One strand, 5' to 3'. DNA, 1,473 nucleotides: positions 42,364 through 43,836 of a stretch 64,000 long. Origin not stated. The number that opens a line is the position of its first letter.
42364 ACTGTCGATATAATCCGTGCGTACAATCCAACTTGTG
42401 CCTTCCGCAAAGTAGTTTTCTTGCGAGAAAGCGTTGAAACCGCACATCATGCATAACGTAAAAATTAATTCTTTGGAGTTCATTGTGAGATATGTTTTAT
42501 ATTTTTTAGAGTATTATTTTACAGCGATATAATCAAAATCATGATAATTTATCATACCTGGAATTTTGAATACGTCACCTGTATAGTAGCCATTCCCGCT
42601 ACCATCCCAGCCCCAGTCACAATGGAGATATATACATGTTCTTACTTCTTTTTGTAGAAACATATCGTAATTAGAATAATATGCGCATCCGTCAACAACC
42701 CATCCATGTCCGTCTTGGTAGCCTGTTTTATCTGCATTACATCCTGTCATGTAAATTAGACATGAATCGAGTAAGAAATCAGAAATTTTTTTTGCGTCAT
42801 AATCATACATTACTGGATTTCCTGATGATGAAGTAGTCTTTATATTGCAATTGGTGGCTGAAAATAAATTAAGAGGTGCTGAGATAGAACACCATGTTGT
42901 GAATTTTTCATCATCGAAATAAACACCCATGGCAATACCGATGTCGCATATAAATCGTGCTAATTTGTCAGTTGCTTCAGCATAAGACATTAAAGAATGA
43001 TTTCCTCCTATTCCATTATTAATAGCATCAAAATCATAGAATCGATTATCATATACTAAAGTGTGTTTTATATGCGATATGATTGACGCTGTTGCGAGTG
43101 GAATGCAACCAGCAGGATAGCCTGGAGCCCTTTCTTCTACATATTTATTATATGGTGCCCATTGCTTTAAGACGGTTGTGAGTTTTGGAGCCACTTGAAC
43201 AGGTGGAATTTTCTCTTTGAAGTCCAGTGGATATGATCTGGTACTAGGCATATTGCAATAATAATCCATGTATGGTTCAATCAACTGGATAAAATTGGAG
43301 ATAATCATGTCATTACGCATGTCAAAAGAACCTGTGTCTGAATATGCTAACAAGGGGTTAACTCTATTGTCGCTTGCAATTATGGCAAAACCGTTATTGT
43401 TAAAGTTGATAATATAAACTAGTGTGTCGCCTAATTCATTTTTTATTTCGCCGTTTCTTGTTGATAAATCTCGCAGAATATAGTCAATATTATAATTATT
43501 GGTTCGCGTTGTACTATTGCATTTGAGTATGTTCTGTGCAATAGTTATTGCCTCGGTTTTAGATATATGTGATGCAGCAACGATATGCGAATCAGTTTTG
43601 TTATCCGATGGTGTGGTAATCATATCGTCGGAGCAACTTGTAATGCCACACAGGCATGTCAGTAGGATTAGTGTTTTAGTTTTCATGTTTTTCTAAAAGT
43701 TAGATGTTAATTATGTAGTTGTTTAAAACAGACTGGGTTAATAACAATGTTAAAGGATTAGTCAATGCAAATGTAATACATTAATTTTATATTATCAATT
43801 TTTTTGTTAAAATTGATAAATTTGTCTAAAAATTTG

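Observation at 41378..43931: Low-GC 2.4 kb islet with a C10 (streptopain-like) cysteine protease lipoprotein and a secreted partner, bracketed by ~65 bp direct repeats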

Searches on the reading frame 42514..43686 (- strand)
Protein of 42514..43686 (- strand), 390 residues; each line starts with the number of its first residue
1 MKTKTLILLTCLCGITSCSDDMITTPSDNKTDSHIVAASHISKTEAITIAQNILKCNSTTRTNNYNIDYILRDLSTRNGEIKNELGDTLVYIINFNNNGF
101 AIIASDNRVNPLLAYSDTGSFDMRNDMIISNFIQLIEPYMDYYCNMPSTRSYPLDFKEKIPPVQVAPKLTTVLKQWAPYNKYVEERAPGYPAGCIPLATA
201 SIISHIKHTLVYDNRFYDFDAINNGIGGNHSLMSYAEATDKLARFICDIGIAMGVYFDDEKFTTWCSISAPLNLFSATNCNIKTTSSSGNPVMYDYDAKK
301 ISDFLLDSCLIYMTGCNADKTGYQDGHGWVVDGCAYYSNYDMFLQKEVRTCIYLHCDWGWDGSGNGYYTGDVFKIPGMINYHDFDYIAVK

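Call 6: search_protein_families(library=pfam, proteins=[window:42514-43686:-], max_evalue=0.1)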
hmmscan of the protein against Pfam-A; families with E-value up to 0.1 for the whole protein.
window:42514-43686:- (390 aa): 3 families
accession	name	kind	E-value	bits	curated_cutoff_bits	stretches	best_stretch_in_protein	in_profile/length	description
PF13734.11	Inhibitor_I69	-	3.1e-16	60.1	25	1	38-141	1-96/98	Spi protease inhibitor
PF01640.23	Peptidase_C10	-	8.9e-15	55.9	26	1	174-368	2-194/194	Peptidase C10 family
PF20343.3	DUF6638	-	0.033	13.5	27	1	71-135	35-99/439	Family of unknown function (DUF6638)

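Call 17: find_homologous_proteins(query=window:42514-43686:-)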
Query window:42514-43686:- (390 aa): 16 proteins with E <= 0.001 among 1867 candidates.
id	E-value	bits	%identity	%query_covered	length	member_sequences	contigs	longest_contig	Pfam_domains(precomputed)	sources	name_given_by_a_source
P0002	9.8e-271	915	100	100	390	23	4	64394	PF01640.24,PF13734.12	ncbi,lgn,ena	-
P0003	3.8e-139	482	55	100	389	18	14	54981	PF01640.24,PF13734.12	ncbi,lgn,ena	-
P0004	4.0e-43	166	34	96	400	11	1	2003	PF01640.24,PF13734.12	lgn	-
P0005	2.8e-42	163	32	95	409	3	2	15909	PF01640.24,PF13734.12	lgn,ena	-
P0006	1.6e-39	154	29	99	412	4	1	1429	PF01640.24,PF13734.12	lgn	-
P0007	4.6e-39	152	31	94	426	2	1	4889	PF01640.24,PF13734.12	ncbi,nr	ncbi:MAG: C10 family peptidase [Lachnospiraceae bacterium]|nr:C10 family peptidase [Lachnospiraceae 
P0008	4.3e-38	149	32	95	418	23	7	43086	PF01640.24,PF13734.12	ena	-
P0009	6.1e-38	149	30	100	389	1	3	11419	PF01640.24,PF13734.12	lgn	-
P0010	2.5e-37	147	33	90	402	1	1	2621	PF01640.24,PF13734.12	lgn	-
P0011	1.7e-36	144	31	100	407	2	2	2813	PF01640.24,PF13734.12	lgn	-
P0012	4.5e-36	142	33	95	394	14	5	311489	PF01640.24,PF13734.12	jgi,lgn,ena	-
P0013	1.5e-34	138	30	96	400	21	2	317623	PF01640.24,PF13734.12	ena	-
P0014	1.9e-34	137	29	95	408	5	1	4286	PF01640.24,PF13734.12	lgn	-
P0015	1.6e-26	111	27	100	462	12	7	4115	PF01640.24,PF13734.12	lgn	-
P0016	3.5e-11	61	24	94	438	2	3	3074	PF01640.24,PF13734.12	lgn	-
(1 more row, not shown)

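Call 18: find_encoding_contigs(protein=P0002, flank=10000, max_places=6)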
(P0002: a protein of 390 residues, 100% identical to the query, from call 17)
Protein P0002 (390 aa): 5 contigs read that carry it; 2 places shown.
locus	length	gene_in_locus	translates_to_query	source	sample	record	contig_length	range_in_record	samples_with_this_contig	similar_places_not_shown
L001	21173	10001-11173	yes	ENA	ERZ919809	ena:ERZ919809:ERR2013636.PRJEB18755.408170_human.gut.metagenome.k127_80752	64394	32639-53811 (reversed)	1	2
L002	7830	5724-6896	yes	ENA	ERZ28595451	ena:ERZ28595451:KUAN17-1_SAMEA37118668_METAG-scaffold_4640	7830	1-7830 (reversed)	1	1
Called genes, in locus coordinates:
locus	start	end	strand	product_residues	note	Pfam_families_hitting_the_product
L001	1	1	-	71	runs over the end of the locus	PF00831:Ribosomal_L29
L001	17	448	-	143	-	PF00252:Ribosomal_L16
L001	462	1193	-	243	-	PF07650:KH_2, PF05316:VAR1 (weak), PF00189:Ribosomal_S3_C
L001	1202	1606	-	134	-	PF00237:Ribosomal_L22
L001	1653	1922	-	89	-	PF00203:Ribosomal_S19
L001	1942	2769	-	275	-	PF00181:Ribosomal_L2_N, PF03947:Ribosomal_L2_C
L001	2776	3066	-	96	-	PF00276:Ribosomal_L23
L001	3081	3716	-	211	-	PF00573:Ribosomal_L4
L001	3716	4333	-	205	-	PF00297:Ribosomal_L3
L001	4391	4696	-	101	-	PF00338:Ribosomal_S10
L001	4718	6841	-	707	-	PF00009:GTP_EFTU, PF03144:GTP_EFTU_D2, PF22042:EF-G_D2, PF14492:EFG_III, PF16658:RF3_C (weak), PF03764:EFG_IV, PF00679:EFG_C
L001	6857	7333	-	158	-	PF00177:Ribosomal_S7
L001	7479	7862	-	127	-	PF00164:Ribosom_S12_S23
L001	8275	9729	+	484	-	PF01554:MatE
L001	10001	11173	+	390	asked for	PF13734:Inhibitor_I69, PF01640:Peptidase_C10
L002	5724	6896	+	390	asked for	PF13734:Inhibitor_I69, PF01640:Peptidase_C10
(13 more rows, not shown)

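Call 19: find_encoding_contigs(protein=P0003, flank=10000, max_places=8)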
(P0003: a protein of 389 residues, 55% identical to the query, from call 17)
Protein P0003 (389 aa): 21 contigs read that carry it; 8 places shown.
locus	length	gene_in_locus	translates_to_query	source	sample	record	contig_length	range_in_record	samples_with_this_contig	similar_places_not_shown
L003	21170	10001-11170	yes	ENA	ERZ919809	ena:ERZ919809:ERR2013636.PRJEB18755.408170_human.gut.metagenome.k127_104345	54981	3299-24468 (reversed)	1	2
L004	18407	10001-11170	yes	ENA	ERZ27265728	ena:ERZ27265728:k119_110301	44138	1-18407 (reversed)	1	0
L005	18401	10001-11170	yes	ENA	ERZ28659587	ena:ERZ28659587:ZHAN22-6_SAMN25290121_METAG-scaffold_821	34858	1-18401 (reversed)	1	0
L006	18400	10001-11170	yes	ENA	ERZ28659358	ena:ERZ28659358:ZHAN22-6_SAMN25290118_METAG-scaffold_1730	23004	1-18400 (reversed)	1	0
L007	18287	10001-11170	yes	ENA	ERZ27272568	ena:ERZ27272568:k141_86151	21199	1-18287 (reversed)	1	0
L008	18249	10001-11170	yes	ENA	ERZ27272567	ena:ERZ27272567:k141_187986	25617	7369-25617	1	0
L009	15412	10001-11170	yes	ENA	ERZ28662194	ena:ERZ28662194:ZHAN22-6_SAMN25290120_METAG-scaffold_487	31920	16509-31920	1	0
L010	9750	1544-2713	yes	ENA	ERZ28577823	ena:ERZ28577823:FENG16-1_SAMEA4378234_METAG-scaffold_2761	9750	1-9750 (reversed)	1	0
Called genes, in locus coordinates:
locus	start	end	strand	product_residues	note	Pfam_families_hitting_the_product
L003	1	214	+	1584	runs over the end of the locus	PF15780:ASH (faint), PF07705:CARDB (faint), PF07610:DUF1573 (faint), PF22544:HYDIN_VesB_CFA65-like_Ig (weak), PF13620:CarboxypepD_reg (weak)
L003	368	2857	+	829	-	PF13620:CarboxypepD_reg (faint), PF08308:PEGA (faint), PF20773:InhA-like_MAM (weak)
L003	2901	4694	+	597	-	-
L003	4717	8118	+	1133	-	PF21471:Reelin_subrepeat-B (faint), PF20773:InhA-like_MAM (faint), PF22544:HYDIN_VesB_CFA65-like_Ig (faint)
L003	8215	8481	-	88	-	-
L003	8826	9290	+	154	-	PF03449:GreA_GreB_N, PF01272:GreA_GreB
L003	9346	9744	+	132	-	PF11969:DcpS_C, PF01230:HIT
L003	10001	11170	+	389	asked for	PF13734:Inhibitor_I69, PF01640:Peptidase_C10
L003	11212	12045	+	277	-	-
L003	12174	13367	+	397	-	PF00465:Fe-ADH, PF13685:Fe-ADH_2, PF25137:ADH_Fe_C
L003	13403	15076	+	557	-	PF00501:AMP-binding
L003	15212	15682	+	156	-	PF02657:SufE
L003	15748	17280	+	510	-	PF07690:MFS_1, PF00854:PTR2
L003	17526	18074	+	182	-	-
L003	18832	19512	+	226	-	PF09976:TPR_21, PF00515:TPR_1 (faint), PF07719:TPR_2 (faint), PF13174:TPR_6 (faint), PF25062:ARM_TT21_N (weak), PF12895:ANAPC3, PF13432:TPR_16, PF25058:ARM_TT21 (weak), +5 more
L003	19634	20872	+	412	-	PF00675:Peptidase_M16, PF05193:Peptidase_M16_C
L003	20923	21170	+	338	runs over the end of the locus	PF01207:Dus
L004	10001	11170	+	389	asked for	PF13734:Inhibitor_I69, PF01640:Peptidase_C10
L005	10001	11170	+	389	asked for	PF13734:Inhibitor_I69, PF01640:Peptidase_C10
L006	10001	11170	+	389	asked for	PF13734:Inhibitor_I69, PF01640:Peptidase_C10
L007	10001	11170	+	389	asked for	PF13734:Inhibitor_I69, PF01640:Peptidase_C10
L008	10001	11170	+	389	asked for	PF13734:Inhibitor_I69, PF01640:Peptidase_C10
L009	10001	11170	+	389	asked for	PF13734:Inhibitor_I69, PF01640:Peptidase_C10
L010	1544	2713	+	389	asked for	PF13734:Inhibitor_I69, PF01640:Peptidase_C10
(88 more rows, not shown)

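Call 25: search_protein_families(library=ncbifam, proteins=[L003:11212-12045:+, window:42514-43686:-, L003:10001-11170:+], max_evalue=10)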
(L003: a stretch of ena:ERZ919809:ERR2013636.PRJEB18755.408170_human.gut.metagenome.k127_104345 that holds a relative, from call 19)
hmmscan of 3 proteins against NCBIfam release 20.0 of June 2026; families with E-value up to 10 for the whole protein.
L003:11212-12045:+ (277 aa): 0 families

window:42514-43686:- (390 aa): 0 families

L003:10001-11170:+ (389 aa): 1 family
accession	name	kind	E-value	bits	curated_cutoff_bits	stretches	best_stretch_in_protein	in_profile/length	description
NF033417.1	glycocin_F_RiPP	subfamily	0.3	11.1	40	1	323-365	18-59/68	glycocin F family RiPP peptide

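Call 32: search_solved_structures(query=window:42514-43686:-, max_evalue=0.01, show_alignments=2)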
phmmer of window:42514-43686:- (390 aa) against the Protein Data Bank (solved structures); distinct sequences matched with E-value up to 0.01: 4.
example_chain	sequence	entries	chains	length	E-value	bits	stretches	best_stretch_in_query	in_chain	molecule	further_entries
1dki_A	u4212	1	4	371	1.1e-06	30.9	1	80-180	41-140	PYROGENIC EXOTOXIN B ZYMOGEN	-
1pvj_A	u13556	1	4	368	1.2e-06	30.7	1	80-205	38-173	pyrogenic exotoxin B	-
6ukd_A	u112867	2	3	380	1.7e-06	30.2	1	80-205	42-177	Streptopain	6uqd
3bb7_A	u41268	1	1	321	0.00064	21.7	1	84-209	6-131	interpain A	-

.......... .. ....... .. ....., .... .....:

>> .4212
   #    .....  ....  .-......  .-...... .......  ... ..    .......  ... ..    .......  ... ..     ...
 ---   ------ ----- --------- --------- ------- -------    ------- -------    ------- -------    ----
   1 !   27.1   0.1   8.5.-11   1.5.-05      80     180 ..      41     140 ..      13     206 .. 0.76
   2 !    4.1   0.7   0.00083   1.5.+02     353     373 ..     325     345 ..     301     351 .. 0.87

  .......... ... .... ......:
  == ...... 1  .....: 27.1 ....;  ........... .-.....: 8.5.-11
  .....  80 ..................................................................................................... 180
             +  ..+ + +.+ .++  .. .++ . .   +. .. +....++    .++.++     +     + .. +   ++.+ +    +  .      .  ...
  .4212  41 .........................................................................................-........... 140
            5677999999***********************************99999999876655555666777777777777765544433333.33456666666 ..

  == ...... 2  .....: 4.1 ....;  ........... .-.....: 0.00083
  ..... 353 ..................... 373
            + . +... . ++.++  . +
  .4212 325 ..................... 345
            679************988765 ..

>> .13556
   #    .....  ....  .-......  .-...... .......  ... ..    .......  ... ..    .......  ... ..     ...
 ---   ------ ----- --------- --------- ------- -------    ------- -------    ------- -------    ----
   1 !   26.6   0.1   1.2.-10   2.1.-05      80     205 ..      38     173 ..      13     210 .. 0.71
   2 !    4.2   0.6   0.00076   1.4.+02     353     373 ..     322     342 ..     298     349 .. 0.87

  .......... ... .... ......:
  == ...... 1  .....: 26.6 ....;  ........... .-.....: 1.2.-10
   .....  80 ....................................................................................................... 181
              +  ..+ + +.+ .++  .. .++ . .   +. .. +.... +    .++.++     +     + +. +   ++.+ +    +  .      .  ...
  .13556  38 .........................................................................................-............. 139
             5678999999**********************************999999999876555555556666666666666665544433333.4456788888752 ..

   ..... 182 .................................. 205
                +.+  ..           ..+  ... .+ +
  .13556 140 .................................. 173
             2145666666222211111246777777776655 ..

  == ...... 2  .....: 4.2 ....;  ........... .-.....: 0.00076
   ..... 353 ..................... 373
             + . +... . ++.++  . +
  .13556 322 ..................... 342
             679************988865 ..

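Call 33: find_encoding_contigs(protein=P0012, flank=5000, max_places=2)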
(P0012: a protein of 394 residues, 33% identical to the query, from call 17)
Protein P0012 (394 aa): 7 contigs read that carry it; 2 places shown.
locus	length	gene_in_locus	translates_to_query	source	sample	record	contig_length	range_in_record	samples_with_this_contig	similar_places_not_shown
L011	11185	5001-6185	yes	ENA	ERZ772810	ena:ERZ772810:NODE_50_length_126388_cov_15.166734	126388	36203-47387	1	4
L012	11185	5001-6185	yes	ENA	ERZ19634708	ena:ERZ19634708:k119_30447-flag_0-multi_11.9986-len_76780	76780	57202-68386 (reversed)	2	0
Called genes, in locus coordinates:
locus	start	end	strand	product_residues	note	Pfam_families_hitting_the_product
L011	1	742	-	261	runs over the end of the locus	-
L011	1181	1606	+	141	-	-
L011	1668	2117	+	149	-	PF08291:Peptidase_M15_3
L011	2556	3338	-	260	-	PF01569:PAP2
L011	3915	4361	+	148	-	PF18291:HU-HIG, PF00216:Bac_DNA_binding (weak)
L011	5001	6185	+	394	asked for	PF13734:Inhibitor_I69, PF01640:Peptidase_C10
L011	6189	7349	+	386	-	-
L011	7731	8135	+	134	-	-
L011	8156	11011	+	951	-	PF00133:tRNA-synt_1, PF09334:tRNA-synt_1g, PF13603:tRNA-synt_1_2, PF08264:Anticodon_1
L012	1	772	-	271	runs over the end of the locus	-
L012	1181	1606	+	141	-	-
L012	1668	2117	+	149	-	PF08291:Peptidase_M15_3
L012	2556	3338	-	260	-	PF01569:PAP2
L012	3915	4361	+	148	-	PF18291:HU-HIG, PF00216:Bac_DNA_binding (weak)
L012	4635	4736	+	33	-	PF20096:DUF6486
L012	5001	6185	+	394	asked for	PF13734:Inhibitor_I69, PF01640:Peptidase_C10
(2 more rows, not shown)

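Call 34: find_encoding_contigs(protein=P0013, flank=5000, max_places=2)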
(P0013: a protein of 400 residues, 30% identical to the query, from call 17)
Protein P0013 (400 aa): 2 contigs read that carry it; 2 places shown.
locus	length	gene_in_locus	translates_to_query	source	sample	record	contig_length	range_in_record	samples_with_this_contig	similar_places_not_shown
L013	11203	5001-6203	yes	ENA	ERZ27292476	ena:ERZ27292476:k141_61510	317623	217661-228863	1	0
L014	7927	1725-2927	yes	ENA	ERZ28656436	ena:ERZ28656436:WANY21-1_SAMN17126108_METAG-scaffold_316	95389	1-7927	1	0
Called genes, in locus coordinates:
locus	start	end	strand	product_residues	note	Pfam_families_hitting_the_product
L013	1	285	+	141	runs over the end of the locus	-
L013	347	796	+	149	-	PF08291:Peptidase_M15_3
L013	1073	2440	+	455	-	PF13173:AAA_14, PF13635:DUF4143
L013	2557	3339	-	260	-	PF01569:PAP2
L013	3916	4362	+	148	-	PF18291:HU-HIG, PF00216:Bac_DNA_binding (weak)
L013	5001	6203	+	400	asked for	PF13734:Inhibitor_I69, PF01640:Peptidase_C10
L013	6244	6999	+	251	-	-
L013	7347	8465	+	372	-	-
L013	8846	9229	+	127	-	-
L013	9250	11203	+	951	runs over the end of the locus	PF00133:tRNA-synt_1, PF09334:tRNA-synt_1g, PF13603:tRNA-synt_1_2, PF08264:Anticodon_1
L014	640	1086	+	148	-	PF18291:HU-HIG, PF00216:Bac_DNA_binding (weak)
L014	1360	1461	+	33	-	PF20096:DUF6486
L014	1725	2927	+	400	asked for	PF13734:Inhibitor_I69, PF01640:Peptidase_C10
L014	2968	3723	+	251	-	-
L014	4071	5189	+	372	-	-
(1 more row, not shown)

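Call 35: find_encoding_contigs(protein=P0008, flank=5000, max_places=2)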
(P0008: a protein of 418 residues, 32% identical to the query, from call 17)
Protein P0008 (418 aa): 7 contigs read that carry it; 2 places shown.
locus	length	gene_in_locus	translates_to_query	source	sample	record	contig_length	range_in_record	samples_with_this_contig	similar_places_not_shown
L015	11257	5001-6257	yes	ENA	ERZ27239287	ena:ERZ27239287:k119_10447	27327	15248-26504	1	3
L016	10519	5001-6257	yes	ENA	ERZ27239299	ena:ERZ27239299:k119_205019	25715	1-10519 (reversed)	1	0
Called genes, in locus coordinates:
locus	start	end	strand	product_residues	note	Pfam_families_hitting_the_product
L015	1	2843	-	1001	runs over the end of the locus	PF00657:Lipase_GDSL, PF13472:Lipase_GDSL_2, PF14498:Glyco_hyd_65N_2, PF22124:Glyco_hydro_95_cat, PF21307:Glyco_hydro_95_C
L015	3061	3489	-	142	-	-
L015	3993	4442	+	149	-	PF18291:HU-HIG, PF00216:Bac_DNA_binding (weak)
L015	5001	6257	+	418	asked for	PF13734:Inhibitor_I69, PF01640:Peptidase_C10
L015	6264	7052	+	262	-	PF13004:BACON (faint)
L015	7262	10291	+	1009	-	PF00133:tRNA-synt_1, PF09334:tRNA-synt_1g, PF13603:tRNA-synt_1_2, PF08264:Anticodon_1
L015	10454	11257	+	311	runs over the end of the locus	PF02588:YitT_membrane, PF10035:DUF2179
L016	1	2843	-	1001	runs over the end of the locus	PF00657:Lipase_GDSL, PF13472:Lipase_GDSL_2, PF14498:Glyco_hyd_65N_2, PF22124:Glyco_hydro_95_cat, PF21307:Glyco_hydro_95_C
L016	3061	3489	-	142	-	-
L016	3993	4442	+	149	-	PF18291:HU-HIG, PF00216:Bac_DNA_binding (weak)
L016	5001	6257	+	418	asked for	PF13734:Inhibitor_I69, PF01640:Peptidase_C10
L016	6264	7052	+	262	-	PF13004:BACON (faint)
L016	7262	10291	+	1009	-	PF00133:tRNA-synt_1, PF09334:tRNA-synt_1g, PF13603:tRNA-synt_1_2, PF08264:Anticodon_1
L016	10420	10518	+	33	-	?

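Call 68: search_solved_structures(query=A5, max_evalue=0.001, show_alignments=1)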
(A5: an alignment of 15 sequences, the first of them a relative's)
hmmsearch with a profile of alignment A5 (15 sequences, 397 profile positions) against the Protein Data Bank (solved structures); distinct sequences matched with E-value up to 0.001: 8.
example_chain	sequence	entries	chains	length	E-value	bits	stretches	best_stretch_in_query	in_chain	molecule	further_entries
6ukd_A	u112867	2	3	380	7.8e-29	104.1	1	39-380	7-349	Streptopain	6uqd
1pvj_A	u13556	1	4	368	4.4e-28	101.6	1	42-380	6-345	pyrogenic exotoxin B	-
1dki_A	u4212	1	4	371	2.2e-26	96.1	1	39-380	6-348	PYROGENIC EXOTOXIN B ZYMOGEN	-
3bb7_A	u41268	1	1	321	6.5e-24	87.9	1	86-386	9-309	interpain A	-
3bba_A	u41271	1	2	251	1.8e-17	66.7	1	161-386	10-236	interpain A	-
4d8b_A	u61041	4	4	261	2.2e-17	66.4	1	172-380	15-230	Streptopain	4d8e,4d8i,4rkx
2uzj_A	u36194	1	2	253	2.2e-17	66.4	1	189-380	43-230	STREPTOPAIN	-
2jtc_A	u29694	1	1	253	4.4e-15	58.8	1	189-380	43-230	Streptopain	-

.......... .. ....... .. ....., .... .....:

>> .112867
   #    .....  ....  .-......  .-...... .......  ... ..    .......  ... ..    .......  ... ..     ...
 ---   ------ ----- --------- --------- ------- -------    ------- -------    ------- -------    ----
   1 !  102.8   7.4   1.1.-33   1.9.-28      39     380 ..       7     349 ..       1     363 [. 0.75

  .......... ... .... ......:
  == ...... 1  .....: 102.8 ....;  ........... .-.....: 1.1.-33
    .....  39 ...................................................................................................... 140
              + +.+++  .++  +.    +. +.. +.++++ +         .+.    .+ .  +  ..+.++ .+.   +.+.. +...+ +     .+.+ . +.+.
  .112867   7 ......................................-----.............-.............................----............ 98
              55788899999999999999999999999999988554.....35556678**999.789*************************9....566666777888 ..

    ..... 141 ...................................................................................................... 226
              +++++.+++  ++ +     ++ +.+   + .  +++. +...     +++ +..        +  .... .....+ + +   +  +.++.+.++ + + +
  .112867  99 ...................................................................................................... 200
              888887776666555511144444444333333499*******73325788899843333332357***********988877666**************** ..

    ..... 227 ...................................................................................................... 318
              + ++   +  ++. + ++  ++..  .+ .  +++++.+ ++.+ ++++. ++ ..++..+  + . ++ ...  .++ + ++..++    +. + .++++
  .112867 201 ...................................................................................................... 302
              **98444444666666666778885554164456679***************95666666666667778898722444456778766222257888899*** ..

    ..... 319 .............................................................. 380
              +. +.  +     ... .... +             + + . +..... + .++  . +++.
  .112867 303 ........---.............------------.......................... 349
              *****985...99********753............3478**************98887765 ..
